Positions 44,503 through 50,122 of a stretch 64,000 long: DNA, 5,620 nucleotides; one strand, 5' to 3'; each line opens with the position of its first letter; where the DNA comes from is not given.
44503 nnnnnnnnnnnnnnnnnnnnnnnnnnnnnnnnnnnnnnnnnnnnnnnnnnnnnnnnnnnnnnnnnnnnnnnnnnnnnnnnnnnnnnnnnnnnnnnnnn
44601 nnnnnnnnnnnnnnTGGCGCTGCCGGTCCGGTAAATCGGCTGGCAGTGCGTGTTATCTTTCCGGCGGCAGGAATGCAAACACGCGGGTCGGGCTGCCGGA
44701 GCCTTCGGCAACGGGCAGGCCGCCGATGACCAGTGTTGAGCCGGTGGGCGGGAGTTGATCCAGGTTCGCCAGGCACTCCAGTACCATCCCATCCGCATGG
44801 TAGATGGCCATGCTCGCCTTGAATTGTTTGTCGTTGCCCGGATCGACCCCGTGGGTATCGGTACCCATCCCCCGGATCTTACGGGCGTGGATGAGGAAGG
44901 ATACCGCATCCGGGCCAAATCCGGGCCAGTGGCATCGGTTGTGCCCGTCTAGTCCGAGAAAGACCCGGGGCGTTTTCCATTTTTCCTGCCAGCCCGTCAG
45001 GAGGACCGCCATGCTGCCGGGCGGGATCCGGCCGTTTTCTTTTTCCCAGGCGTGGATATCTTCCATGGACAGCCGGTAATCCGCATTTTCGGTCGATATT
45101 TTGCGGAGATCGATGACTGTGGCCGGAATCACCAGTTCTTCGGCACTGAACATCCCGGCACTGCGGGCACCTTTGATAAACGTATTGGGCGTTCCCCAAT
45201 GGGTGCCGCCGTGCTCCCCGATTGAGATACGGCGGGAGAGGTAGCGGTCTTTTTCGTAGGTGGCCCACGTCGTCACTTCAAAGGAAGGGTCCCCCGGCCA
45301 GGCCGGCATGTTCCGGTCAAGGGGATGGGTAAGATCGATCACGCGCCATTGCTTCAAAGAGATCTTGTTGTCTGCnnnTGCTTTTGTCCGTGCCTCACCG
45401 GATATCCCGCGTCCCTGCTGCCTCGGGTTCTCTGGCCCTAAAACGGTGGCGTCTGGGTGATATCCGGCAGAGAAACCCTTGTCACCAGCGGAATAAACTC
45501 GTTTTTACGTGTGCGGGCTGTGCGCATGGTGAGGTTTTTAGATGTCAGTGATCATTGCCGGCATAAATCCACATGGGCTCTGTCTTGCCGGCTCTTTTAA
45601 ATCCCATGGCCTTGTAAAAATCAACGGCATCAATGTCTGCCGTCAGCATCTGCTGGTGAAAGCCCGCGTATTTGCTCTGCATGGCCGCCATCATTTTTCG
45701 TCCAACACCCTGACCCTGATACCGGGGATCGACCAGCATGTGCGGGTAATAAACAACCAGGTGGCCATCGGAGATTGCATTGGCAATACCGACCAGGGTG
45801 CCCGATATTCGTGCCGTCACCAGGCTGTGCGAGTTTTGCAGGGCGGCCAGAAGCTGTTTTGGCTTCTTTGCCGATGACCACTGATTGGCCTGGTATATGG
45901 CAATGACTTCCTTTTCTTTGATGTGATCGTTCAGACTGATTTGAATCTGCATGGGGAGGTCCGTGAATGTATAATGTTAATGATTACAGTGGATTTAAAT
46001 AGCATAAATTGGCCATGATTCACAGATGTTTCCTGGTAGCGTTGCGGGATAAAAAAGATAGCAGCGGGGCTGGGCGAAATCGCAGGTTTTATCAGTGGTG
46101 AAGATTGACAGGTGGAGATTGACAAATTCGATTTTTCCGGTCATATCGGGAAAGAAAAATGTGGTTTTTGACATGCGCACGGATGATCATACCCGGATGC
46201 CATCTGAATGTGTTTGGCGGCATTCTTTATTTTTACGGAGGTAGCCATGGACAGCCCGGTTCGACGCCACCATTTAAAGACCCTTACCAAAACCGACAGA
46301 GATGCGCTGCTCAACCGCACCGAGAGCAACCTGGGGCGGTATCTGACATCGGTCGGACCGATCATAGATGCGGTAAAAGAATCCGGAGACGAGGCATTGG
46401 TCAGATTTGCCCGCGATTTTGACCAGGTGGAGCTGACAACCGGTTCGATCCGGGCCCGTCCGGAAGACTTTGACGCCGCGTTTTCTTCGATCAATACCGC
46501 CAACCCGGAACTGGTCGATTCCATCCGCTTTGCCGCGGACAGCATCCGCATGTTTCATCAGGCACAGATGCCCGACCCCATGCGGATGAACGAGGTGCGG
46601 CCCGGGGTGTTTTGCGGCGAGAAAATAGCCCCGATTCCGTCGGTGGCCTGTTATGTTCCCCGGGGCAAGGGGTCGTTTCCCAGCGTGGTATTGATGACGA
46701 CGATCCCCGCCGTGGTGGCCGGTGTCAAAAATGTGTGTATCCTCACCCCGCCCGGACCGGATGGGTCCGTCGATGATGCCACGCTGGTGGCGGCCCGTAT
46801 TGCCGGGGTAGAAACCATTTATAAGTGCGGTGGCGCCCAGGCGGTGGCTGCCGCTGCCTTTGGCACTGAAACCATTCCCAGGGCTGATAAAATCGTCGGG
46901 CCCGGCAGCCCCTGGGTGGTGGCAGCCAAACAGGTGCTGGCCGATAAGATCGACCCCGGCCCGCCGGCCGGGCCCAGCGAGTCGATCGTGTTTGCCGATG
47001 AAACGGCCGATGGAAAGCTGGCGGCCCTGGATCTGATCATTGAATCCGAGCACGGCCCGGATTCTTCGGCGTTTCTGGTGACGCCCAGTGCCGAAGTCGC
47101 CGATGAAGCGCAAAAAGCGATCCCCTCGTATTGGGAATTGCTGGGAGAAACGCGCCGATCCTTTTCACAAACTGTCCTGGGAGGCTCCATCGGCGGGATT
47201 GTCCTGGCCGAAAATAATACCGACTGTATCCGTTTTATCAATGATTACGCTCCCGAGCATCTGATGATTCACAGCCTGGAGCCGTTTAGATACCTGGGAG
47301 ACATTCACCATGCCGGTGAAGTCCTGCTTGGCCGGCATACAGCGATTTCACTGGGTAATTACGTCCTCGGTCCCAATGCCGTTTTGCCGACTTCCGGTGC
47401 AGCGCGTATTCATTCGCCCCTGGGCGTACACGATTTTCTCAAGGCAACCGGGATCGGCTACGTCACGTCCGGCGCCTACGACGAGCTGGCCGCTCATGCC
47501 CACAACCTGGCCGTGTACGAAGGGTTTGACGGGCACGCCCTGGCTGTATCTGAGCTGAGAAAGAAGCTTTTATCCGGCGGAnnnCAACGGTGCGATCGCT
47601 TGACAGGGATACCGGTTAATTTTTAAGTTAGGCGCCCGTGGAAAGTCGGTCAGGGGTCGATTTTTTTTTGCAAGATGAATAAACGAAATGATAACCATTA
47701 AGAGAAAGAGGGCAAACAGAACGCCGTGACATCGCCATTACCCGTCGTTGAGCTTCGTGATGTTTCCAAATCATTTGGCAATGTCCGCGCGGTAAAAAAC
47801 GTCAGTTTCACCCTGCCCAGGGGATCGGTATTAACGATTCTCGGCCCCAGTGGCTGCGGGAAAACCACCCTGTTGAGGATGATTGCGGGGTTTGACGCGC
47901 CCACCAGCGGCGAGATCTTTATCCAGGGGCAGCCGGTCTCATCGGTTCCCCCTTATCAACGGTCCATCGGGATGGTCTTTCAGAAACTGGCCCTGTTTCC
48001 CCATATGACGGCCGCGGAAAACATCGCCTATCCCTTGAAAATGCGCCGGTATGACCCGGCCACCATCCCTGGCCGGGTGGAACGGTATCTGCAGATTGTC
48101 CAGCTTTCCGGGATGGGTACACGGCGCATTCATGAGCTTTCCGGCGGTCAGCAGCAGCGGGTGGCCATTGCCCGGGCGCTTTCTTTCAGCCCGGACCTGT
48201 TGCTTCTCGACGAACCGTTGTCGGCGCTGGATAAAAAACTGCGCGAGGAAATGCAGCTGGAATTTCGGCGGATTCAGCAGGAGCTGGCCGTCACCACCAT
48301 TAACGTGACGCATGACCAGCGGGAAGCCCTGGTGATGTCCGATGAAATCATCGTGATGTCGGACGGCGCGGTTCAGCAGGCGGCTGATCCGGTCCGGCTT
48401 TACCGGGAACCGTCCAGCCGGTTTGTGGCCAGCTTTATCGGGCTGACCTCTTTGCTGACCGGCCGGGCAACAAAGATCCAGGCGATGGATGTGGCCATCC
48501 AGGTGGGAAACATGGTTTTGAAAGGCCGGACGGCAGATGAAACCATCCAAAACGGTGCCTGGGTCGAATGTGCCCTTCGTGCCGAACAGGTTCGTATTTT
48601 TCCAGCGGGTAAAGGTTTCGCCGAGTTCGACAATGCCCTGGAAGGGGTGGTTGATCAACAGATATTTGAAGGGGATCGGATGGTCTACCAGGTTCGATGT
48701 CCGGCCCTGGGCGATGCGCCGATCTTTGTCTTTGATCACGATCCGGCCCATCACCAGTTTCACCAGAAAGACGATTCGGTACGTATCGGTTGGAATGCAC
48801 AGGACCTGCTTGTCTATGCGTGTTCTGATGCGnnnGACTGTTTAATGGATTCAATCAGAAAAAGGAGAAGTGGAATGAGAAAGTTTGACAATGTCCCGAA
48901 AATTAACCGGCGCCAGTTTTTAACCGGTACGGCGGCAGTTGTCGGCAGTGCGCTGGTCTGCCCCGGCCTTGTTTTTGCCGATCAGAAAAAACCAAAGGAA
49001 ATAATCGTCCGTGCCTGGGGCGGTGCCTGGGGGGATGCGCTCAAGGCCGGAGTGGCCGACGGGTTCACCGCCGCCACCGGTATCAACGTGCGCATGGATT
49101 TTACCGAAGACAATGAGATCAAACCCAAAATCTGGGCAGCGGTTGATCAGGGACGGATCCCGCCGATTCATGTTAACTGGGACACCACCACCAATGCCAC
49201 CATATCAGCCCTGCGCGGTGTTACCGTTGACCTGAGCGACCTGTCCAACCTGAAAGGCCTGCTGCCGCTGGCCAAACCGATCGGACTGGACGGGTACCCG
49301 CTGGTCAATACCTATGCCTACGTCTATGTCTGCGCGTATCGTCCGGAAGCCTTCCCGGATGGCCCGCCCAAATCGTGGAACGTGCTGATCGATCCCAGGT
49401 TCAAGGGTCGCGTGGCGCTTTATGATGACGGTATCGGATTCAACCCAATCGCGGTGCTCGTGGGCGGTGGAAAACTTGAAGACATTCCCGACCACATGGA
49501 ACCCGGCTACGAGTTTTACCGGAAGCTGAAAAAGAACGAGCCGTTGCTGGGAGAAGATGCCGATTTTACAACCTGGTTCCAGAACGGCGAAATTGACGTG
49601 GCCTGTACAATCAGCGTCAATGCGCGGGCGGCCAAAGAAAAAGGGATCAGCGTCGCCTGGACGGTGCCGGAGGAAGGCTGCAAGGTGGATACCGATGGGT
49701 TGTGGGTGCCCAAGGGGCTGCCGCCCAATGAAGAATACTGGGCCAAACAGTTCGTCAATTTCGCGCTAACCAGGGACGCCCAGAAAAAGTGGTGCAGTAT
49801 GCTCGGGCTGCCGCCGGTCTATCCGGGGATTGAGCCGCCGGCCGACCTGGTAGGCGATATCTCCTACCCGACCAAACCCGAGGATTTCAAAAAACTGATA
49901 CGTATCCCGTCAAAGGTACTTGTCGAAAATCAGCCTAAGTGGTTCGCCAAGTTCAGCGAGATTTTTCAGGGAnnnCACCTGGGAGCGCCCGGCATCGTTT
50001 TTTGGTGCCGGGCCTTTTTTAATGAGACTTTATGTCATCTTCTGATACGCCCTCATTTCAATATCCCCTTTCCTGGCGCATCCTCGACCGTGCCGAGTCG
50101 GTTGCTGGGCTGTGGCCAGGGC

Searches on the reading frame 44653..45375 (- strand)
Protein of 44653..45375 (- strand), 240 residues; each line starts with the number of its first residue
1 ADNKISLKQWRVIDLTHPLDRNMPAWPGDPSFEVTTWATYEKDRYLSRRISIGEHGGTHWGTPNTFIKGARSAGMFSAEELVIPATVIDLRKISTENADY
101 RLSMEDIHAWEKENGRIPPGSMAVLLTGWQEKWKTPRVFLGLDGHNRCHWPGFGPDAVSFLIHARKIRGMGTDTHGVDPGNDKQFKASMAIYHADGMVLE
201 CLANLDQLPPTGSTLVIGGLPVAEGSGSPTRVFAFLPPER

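Call 14: search_protein_families(library=ncbifam, proteins=[window:44653-45375:-], max_evalue=0.00001)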
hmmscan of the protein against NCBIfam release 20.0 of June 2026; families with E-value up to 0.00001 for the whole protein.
window:44653-45375:- (240 aa): 1 family
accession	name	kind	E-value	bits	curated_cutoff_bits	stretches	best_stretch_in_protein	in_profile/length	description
TIGR03035.1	trp_arylform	equivalog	4.5e-15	56.2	223.05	1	11-92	1-84/206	arylformamidase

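Call 56: search_protein_families(library=pfam, proteins=[window:44653-45375:-], max_evalue=0.001)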
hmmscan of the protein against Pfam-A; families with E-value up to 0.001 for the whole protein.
window:44653-45375:- (240 aa): 1 family
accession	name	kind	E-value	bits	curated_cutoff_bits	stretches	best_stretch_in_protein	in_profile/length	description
PF04199.19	Cyclase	-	1.7e-35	122.7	23.1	1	13-179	1-142/142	Putative cyclase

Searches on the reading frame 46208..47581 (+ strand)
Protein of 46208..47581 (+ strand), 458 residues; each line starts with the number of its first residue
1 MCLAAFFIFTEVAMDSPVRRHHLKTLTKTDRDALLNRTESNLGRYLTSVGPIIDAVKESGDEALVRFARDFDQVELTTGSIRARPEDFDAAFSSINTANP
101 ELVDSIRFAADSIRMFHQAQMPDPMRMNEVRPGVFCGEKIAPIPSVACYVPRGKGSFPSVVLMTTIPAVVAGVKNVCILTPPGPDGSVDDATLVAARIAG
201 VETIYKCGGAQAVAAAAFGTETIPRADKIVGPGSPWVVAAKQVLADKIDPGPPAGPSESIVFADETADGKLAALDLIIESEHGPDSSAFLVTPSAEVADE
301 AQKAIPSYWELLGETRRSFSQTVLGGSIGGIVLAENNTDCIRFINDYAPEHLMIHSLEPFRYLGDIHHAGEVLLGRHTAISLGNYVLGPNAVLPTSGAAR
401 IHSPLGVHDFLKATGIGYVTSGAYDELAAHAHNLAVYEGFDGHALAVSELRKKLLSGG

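Call 6: search_protein_families(library=pfam, proteins=[window:46208-47581:+], max_evalue=0.001)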
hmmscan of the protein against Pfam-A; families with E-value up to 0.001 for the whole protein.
window:46208-47581:+ (458 aa): 1 family
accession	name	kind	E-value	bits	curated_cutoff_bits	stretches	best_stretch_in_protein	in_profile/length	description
PF00815.25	Histidinol_dh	-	1.7e-131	439.5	27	1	36-448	2-408/411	Histidinol dehydrogenase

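Call 14: search_protein_families(library=ncbifam, proteins=[window:46208-47581:+], max_evalue=0.00001)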
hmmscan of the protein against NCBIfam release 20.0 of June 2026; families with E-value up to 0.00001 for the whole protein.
window:46208-47581:+ (458 aa): 2 families
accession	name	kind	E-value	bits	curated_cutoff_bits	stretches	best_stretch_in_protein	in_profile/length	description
TIGR00069.1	hisD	equivalog_domain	5.8e-127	424.2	243.8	1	49-448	1-391/393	histidinol dehydrogenase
NF010343.0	PRK13770.1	equivalog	4.1e-72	243.2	647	1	47-444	23-408/416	histidinol dehydrogenase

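Call 59: find_homologous_proteins(query=window:46208-47581:+, max_evalue=1e-50)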
Query window:46208-47581:+ (458 aa): 7639 proteins with E <= 1e-50 among 8000 candidates; the best 120 are listed.
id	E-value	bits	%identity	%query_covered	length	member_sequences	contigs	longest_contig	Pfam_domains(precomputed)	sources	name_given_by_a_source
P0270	1.4e-279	945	99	93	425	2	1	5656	PF00815.26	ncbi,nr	ncbi:MAG: histidinol dehydrogenase [Deltaproteobacteria bacterium]|nr:MAG: histidinol dehydrogenase 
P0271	6.0e-245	831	84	97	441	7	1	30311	PF00815.26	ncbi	-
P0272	1.8e-234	797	81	97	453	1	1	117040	PF00815.26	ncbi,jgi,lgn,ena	-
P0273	1.5e-231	787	78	98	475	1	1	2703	PF00815.26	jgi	-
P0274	4.6e-231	785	79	97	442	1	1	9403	PF00815.26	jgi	jgi:histidinol dehydrogenase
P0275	1.3e-227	774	77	97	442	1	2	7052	PF00815.26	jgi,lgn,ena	-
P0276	3.5e-225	766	78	97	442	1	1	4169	PF00815.26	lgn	-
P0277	5.3e-225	766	78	97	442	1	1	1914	PF00815.26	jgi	-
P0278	9.0e-223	758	76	97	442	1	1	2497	PF00815.26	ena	-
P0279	2.6e-222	757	76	97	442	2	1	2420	PF00815.26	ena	-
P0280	2.8e-222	757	76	97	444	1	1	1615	PF00815.26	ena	-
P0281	3.3e-222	756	76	97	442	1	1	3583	PF00815.26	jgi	-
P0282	9.5e-222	755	76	97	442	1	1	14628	PF00815.26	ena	-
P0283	1.3e-221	754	76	97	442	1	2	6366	PF00815.26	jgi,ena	-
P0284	3.1e-221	753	76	97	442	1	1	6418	PF00815.26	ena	-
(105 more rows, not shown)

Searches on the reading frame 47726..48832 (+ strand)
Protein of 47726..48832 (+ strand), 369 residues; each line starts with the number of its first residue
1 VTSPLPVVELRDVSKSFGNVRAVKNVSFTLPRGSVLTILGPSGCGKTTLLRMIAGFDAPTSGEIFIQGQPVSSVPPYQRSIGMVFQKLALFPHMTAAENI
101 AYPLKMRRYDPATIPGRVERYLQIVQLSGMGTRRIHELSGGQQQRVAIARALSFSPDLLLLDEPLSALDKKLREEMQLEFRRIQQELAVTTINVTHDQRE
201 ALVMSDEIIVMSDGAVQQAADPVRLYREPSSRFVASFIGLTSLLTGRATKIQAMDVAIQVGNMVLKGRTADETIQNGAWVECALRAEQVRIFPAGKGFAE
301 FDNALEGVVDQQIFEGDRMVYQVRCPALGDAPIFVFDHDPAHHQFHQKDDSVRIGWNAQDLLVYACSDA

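Call 6: search_protein_families(library=pfam, proteins=[window:47726-48832:+], max_evalue=0.001)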
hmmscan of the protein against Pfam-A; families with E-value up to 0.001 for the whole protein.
window:47726-48832:+ (369 aa): 4 families
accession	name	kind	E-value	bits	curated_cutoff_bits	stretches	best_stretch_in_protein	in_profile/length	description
PF00005.33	ABC_tran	-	5.9e-39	134.2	25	1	23-165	1-136/137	ABC transporter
PF08402.16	TOBE_2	-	2.5e-10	40.7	21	1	283-363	2-75/76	TOBE domain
PF13304.12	AAA_21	-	0.00045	20.8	27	0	129-175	229-278/304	AAA domain, putative AbiEii toxin, Type IV TA system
PF13191.12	AAA_16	-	0.00056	20.9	32.6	0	32-97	23-85/167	AAA ATPase domain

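Call 14: search_protein_families(library=ncbifam, proteins=[window:47726-48832:+], max_evalue=0.00001)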
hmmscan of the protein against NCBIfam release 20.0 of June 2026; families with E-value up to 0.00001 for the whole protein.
window:47726-48832:+ (369 aa): 185 families (the best 25 are shown)
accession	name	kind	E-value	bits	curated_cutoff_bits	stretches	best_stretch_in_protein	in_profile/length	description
TIGR01187.1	potA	subfamily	1.5e-104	349.6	355.6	1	38-361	1-322/325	polyamine ABC transporter ATP-binding protein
TIGR03265.1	PhnT2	equivalog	1.5e-102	343.4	457.7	1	7-365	4-353/353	putative 2-aminoethylphosphonate ABC transporter ATP-binding protein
NF006987.0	PRK09452.1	equivalog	1.1e-100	336.9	482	1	5-357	15-365/378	spermidine/putrescine ABC transporter ATP-binding protein PotA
NF043075.1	MMSYN1_0197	equivalog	1.2e-96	323.7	550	1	7-325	2-308/341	spermidine/putrescine ABC transporter ATP-binding protein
NF008653.0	PRK11650.1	subfamily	1.6e-86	290.6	432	1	8-296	4-292/357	sn-glycerol-3-phosphate ABC transporter ATP-binding protein UgpC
NF008513.0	PRK11432.1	equivalog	1.9e-86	290.2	496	1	7-294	6-288/351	ferric ABC transporter ATP-binding protein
NF008621.0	PRK11607.1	equivalog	3.4e-86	289.4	613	1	6-363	18-374/377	putrescine ABC transporter ATP-binding subunit PotG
TIGR00968.1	3a0106s01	subfamily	4.3e-82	275.2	342.75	1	9-242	2-235/237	sulfate ABC transporter ATP-binding protein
TIGR03258.1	PhnT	equivalog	8.7e-78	261.8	499.15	1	10-334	11-331/359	2-aminoethylphosphonate ABC transport system ATP-binding subunit PhnT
NF008233.0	PRK11000.1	equivalog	1.5e-77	261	568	1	8-289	4-288/369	maltose/maltodextrin ABC transporter ATP-binding protein MalK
NF040933.2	ABC_arch_GlcV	equivalog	6.7e-76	255.5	450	1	8-310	3-308/357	glucose ABC transporter ATP-binding protein GlcV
NF008105.0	PRK10851.1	equivalog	2.9e-72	243.3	502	1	8-249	3-248/362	sulfate/thiosulfate ABC transporter ATP-binding protein CysA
NF040840.2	tungstate_WtpC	equivalog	3.4e-72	243.6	440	1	8-291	2-278/347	tungstate ABC transporter ATP-binding protein WtpC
TIGR01186.1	proV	subfamily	2.8e-61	207.6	326.6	1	17-253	3-243/363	betaine/proline/choline family ABC transporter ATP-binding protein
NF040729.1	ABC_ATP_SaoA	equivalog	9.9e-57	192.2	360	1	8-214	2-209/248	ABC transporter ATP-binding protein SaoA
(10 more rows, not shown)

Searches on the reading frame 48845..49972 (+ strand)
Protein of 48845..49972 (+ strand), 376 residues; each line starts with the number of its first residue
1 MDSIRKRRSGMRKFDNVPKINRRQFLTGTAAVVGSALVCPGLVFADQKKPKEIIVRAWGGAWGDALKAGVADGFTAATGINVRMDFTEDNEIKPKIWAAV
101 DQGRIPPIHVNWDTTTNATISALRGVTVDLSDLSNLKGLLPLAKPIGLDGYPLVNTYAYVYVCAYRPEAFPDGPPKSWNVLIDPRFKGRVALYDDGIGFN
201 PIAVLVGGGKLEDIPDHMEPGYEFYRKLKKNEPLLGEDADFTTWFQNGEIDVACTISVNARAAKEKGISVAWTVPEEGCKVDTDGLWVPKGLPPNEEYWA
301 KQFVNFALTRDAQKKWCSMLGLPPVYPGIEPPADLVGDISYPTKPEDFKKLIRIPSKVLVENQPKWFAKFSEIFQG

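Call 6: search_protein_families(library=pfam, proteins=[window:48845-49972:+], max_evalue=0.001)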
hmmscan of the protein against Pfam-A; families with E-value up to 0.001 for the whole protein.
window:48845-49972:+ (376 aa): 5 families
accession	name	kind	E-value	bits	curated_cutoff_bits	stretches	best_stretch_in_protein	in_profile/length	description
PF13416.11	SBP_bac_8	-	1.3e-35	124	27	1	71-335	3-271/279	Bacterial extracellular solute-binding protein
PF01547.30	SBP_bac_1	-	2.7e-13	51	26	1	64-314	6-307/307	Bacterial extracellular solute-binding protein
PF13343.11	SBP_bac_6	-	1.4e-11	44.8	24.6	1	160-332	64-227/245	Bacterial extracellular solute-binding protein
PF13531.11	SBP_bac_11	-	0.00013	22.3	25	1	162-316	82-221/227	Bacterial extracellular solute-binding protein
PF10518.14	TAT_signal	-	0.00068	19.9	22.7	0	19-37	1-19/21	TAT (twin-arginine translocation) pathway signal sequence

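Call 14: search_protein_families(library=ncbifam, proteins=[window:48845-49972:+], max_evalue=0.00001)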
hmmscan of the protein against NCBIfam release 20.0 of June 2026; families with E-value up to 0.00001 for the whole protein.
window:48845-49972:+ (376 aa): 1 family
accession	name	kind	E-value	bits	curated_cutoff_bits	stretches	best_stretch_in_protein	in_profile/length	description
NF007048.0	PRK09501.1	equivalog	5.5e-06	25.5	582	0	62-323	34-294/348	spermidine/putrescine ABC transporter substrate-binding protein PotD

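Call 48: search_solved_structures(query=window:48845-49972:+, max_evalue=0.01)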
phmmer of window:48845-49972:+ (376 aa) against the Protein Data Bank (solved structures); distinct sequences matched with E-value up to 0.01: 15.
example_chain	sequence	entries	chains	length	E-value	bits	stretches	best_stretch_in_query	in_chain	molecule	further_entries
4edp_A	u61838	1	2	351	2e-09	40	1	29-341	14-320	ABC transporter, substrate-binding protein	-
4gl0_A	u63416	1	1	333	5.2e-08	35.4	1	62-310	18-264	Lmo0810 protein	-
1poy_1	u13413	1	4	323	2.6e-07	33.1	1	62-324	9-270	SPERMIDINE/PUTRESCINE-BINDING PROTEIN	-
1pot_A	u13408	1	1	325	2.6e-07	33.1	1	62-324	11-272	SPERMIDINE/PUTRESCINE-BINDING PROTEIN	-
8y5h_E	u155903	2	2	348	3.1e-07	32.8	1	62-324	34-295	Spermidine/putrescine-binding periplasmic protein | Putrescine-binding periplasmic protein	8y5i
6hly_A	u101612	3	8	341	3.2e-07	32.8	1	42-324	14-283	Agropine permease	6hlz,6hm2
9d57_A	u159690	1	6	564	1.8e-06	30.3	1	56-325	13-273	ABC transporter substrate-binding protein, Circular permuted superfolder GFP fusion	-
5l9s_A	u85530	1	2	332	8.2e-06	28.1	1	52-325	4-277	ABC transporter, substrate binding protein (Mannopine)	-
4eqb_A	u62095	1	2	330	1.5e-05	27.2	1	62-374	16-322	Spermidine/putrescine ABC superfamily ATP binding cassette transporter, binding protein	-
6dgv_A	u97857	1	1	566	6.7e-05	25.1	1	56-325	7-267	Fluorescent GABA Sensor precursor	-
7xjm_A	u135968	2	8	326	6.8e-05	25.1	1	62-324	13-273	Putrescine-binding periplasmic protein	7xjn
4r72_A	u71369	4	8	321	0.00018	23.7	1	173-315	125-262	ABC-type Fe3+ transport system, periplasmic component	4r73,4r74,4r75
3ttl_A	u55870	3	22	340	0.00049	22.3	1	62-340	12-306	Polyamine transport protein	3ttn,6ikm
4eq7_A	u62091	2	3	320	0.00054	22.1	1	52-325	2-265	ABC transporter, substrate binding protein (Polyamine)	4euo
3ttm_A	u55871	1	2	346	0.0096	18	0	62-323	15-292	Polyamine transport protein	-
